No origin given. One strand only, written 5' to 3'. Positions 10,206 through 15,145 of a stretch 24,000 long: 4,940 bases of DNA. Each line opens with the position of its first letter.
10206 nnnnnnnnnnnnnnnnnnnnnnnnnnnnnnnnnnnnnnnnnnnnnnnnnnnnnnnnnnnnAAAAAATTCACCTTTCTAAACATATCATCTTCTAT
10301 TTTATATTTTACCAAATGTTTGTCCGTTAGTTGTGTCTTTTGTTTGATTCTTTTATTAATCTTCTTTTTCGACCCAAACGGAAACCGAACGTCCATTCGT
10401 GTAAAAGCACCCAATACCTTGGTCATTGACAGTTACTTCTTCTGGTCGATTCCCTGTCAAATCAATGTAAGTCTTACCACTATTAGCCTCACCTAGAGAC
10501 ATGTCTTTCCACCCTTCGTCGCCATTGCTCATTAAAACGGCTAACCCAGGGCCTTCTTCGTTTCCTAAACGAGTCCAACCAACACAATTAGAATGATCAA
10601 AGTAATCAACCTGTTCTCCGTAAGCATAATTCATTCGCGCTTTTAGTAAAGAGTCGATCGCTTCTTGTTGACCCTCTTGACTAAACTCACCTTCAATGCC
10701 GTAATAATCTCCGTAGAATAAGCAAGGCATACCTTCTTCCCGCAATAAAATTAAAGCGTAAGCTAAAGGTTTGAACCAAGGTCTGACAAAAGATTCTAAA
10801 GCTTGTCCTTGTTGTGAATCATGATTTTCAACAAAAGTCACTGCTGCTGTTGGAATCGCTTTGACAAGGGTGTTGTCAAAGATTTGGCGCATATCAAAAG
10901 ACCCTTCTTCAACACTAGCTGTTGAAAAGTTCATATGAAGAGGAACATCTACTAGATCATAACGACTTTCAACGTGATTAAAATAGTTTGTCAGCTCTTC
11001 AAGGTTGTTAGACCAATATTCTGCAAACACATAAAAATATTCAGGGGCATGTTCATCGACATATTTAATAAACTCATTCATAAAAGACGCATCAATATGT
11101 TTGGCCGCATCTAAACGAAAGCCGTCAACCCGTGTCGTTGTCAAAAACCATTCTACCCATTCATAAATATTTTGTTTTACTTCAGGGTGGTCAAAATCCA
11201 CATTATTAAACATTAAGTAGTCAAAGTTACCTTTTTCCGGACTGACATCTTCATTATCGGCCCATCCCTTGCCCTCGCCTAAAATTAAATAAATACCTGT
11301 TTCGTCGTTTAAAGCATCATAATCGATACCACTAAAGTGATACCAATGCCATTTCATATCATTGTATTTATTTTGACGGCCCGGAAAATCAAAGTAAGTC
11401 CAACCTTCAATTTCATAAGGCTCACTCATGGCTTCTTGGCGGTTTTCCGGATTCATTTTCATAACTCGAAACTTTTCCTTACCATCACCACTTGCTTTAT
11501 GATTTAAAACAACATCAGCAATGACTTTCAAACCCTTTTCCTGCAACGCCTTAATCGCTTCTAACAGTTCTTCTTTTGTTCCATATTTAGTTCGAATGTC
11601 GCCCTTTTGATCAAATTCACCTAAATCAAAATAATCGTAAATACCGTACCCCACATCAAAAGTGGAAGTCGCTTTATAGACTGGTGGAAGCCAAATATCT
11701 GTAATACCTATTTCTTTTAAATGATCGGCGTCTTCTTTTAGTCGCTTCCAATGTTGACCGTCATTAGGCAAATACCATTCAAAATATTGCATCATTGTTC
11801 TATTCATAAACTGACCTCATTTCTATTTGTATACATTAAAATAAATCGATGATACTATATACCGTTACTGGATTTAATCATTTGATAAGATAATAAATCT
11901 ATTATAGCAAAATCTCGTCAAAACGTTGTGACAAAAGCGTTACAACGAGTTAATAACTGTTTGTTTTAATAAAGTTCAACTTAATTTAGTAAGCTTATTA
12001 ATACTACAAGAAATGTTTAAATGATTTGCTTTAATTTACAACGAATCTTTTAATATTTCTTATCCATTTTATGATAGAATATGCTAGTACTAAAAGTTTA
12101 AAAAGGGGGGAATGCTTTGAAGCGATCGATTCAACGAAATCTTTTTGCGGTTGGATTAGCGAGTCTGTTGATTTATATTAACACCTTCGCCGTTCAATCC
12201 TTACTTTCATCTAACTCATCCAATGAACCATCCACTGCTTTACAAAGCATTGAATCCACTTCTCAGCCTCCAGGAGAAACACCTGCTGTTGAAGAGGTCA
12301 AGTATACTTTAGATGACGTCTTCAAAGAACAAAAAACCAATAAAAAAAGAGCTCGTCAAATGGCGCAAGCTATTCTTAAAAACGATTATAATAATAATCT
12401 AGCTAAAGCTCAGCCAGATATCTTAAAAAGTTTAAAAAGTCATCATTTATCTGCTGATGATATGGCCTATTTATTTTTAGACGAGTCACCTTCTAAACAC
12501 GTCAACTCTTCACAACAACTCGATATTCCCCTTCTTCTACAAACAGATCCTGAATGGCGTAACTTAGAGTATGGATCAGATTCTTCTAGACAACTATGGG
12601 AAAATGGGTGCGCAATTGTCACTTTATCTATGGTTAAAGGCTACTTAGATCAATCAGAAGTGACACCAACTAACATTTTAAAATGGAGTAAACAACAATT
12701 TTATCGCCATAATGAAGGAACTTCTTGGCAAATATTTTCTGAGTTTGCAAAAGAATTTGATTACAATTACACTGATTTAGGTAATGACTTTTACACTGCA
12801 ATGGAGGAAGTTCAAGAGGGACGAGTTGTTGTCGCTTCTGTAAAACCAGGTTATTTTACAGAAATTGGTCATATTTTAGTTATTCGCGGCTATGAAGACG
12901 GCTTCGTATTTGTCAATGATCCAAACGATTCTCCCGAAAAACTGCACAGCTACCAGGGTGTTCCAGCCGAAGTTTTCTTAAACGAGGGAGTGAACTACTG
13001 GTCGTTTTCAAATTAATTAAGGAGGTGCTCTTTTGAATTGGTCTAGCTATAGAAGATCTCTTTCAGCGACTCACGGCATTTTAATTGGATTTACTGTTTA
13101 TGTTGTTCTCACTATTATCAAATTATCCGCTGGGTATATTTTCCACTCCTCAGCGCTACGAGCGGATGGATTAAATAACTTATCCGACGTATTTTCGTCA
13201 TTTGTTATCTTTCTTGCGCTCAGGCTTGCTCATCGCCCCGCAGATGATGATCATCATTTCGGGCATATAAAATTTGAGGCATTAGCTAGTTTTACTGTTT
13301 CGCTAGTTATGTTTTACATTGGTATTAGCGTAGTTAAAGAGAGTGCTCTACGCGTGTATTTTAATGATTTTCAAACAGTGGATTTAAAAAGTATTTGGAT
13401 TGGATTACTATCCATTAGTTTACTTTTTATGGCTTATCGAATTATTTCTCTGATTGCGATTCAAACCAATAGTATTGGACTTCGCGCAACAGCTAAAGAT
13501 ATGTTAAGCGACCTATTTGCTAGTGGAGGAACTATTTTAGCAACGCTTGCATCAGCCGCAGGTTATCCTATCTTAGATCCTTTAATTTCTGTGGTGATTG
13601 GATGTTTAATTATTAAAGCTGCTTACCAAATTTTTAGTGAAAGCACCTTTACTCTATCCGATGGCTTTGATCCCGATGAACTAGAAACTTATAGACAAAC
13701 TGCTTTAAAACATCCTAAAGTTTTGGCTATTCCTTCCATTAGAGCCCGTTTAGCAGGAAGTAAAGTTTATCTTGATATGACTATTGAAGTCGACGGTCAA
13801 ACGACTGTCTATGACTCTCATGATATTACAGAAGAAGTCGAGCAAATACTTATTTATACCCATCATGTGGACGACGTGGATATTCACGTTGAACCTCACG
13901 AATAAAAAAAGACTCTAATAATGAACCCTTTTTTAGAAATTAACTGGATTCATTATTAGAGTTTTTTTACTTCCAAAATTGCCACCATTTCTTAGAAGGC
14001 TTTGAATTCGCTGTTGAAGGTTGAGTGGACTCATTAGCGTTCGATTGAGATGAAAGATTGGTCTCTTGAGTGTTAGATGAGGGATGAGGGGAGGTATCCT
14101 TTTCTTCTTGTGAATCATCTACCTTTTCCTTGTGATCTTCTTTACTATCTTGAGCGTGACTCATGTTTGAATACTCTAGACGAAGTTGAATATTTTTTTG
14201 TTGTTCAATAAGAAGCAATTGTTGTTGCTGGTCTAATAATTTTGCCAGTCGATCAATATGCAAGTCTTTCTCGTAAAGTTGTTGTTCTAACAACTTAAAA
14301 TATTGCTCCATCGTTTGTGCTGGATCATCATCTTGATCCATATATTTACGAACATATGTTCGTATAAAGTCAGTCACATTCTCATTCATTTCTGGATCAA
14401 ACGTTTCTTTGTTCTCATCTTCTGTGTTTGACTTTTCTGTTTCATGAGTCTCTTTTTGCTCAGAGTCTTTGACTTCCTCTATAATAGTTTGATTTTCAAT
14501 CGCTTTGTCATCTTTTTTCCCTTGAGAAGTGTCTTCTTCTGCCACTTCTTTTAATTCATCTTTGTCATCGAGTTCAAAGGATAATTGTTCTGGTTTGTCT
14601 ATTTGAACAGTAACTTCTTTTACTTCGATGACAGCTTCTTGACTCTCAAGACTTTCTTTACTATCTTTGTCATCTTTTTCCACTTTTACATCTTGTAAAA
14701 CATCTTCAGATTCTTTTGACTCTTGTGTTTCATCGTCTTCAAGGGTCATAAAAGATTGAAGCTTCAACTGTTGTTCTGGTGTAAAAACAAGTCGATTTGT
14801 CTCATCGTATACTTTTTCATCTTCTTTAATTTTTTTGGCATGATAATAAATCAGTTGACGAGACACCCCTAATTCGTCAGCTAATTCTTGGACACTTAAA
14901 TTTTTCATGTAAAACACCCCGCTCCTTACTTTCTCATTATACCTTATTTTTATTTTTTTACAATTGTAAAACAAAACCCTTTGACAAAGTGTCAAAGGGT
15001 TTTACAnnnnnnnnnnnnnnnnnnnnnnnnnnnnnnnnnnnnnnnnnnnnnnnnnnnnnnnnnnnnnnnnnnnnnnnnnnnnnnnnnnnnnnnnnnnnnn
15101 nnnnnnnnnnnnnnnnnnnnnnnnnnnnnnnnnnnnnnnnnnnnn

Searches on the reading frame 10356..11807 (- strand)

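Call 9: search_protein_families(library=ncbifam, proteins=[window:10356-11807:-])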
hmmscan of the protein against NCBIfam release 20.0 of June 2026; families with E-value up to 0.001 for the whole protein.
window:10356-11807:- (483 aa): 26 families (the best 25 are shown)
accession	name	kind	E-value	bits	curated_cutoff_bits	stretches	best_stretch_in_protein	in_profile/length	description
NF006971.0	PRK09441.1-4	equivalog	5.8e-230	764.1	781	1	2-481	3-482/484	alpha-amylase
NF006969.0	PRK09441.1-2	equivalog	3.8e-213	708.7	382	1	2-482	3-483/483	alpha-amylase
NF006972.0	PRK09441.1-5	equivalog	2.6e-191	636.6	804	1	2-480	33-513/514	alpha-amylase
NF006968.0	PRK09441.1-1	equivalog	1.3e-164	548.2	389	1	2-482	3-493/495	alpha-amylase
NF006970.0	PRK09441.1-3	equivalog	2.7e-88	296.7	516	1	2-479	39-463/466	alpha-amylase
NF041321.1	Alpha-amyl_MalA_Halo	equivalog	7.2e-14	51.1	875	2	19-141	280-391/666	alpha-amylase MalA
TIGR02403.1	trehalose_treC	equivalog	1e-12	47.5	799.05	1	25-116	31-110/544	alpha,alpha-phosphotrehalase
NF041090.1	Cyc-maltodext_AglB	equivalog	1.6e-12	47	540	1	21-117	65-148/470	cyclomaltodextrinase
TIGR02402.1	trehalose_TreZ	equivalog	1.6e-12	46.5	538.8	1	23-103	114-185/545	malto-oligosyltrehalose trehalohydrolase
TIGR02456.1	treS_nterm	equivalog_domain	2.3e-11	42.9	678.35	1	20-330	27-307/539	maltose alpha-D-glucosyltransferase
NF008051.0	PRK10785.1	equivalog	1.7e-10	39.8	568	1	24-130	182-272/607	maltodextrin glucosidase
TIGR02100.1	glgX_debranch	equivalog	2.8e-09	35.6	640.9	1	27-109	190-275/688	glycogen debranching protein GlgX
TIGR02104.1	pulA_typeI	equivalog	3.9e-09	35.1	504.5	1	26-106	169-256/605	type I pullulanase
NF002983.0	PRK03705.1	equivalog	1.6e-08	33.1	901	1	28-108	186-271/658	glycogen debranching protein GlgX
NF008183.0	PRK10933.1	subfamily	2.9e-08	32.9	535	1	25-107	37-109/551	alpha,alpha-phosphotrehalase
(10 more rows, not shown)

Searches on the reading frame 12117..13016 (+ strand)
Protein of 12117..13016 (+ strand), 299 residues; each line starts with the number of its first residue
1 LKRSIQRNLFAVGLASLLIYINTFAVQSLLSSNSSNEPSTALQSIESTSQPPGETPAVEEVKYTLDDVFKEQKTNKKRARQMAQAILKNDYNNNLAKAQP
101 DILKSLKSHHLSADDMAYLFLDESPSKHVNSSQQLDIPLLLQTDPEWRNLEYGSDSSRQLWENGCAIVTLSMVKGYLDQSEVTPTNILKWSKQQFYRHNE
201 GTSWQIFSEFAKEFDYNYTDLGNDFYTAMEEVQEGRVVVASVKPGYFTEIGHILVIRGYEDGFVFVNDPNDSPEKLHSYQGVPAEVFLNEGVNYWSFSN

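Call 9: search_protein_families(library=ncbifam, proteins=[window:12117-13016:+])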
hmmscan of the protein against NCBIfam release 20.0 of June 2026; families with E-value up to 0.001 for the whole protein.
window:12117-13016:+ (299 aa): 0 families

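Call 23: search_protein_families(library=pfam, proteins=[window:12117-13016:+], max_evalue=0.01)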
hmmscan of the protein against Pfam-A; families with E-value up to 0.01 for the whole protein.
window:12117-13016:+ (299 aa): 3 families
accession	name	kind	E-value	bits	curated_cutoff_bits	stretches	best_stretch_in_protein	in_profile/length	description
PF13529.12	Peptidase_C39_2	-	1.5e-17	64.9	24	1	135-270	1-143/143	Peptidase_C39 like family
PF12385.14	Peptidase_C70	-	5.9e-05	23.4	19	1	163-276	18-130/141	Papain-like cysteine protease AvrRpt2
PF03412.21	Peptidase_C39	-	0.0018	18.6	22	1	158-277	6-113/133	Peptidase C39 family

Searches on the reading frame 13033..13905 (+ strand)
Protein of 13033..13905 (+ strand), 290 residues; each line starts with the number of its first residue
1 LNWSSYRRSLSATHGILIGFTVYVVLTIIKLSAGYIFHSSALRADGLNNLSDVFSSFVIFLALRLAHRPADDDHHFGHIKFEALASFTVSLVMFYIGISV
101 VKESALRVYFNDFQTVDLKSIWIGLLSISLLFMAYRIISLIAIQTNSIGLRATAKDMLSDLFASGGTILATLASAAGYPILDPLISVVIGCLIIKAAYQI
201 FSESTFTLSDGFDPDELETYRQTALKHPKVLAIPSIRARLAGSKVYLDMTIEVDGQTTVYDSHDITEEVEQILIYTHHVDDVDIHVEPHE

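Call 8: search_protein_families(library=ncbifam, proteins=[window:13033-13905:+])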
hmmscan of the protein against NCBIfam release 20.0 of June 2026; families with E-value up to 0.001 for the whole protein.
window:13033-13905:+ (290 aa): 10 families
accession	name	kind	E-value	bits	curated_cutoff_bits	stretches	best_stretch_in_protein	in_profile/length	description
TIGR01297.1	CDF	superfamily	1.2e-55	188.8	82.35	1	14-289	3-283/285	cation diffusion facilitator family transporter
NF033616.1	CDF_MamB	equivalog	4.1e-38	131.5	350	1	18-288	11-283/284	magnetosome biogenesis CDF transporter MamB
NF033615.1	CDF_MamM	equivalog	2.5e-37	128.7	350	1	17-289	13-289/290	magnetosome biogenesis CDF transporter MamM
NF050169.1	CatEfflxFieF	equivalog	3.8e-34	118.2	420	1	21-288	13-281/282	cation efflux pump FieF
NF052621.1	MngEfTpMntE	equivalog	2e-29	103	500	1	19-290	9-283/293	manganese efflux transporter MntE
NF007064.0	PRK09509.1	equivalog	3.9e-28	98.3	447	1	20-289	17-287/300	CDF family cation-efflux transporter FieF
NF052602.1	Zn_efflux_Cdf31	equivalog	1.5e-22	80.4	460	1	16-290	10-291/299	CDF family zinc efflux transporter Cdf31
NF002923.0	PRK03557.1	equivalog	4e-22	78.9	408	1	12-282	17-285/313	CDF family zinc transporter ZitB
NF040994.1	MamV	equivalog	9.3e-17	61.1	500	1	25-285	23-284/319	CDF transporter MamV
NF033827.1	CDF_efflux_DmeF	equivalog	6.5e-13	48.7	250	1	22-109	24-112/309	CDF family Co(II)/Ni(II) efflux transporter DmeF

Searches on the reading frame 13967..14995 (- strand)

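Call 8: search_protein_families(library=ncbifam, proteins=[window:13967-14995:-])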
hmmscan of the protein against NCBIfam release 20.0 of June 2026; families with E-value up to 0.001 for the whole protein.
window:13967-14995:- (342 aa): 2 families
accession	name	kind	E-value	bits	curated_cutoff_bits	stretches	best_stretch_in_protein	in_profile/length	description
NF045758.2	YlxM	equivalog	9.6e-05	22.4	80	1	28-63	28-63/72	YlxM family DNA-binding protein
NF001069.0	PRK00118.1-5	equivalog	0.0007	19.9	194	1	20-98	22-98/110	putative DNA-binding protein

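Call 23: search_protein_families(library=pfam, proteins=[window:13967-14908:-], max_evalue=0.01)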
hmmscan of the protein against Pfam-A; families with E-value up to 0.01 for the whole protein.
window:13967-14908:- (313 aa): 2 families
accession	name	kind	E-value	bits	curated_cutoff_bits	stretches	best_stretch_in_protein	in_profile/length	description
PF08279.18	HTH_11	-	3e-05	24.2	25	1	2-30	14-42/55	HTH domain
PF00440.29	TetR_N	-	0.00058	20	24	1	2-24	15-37/47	Bacterial regulatory proteins, tetR family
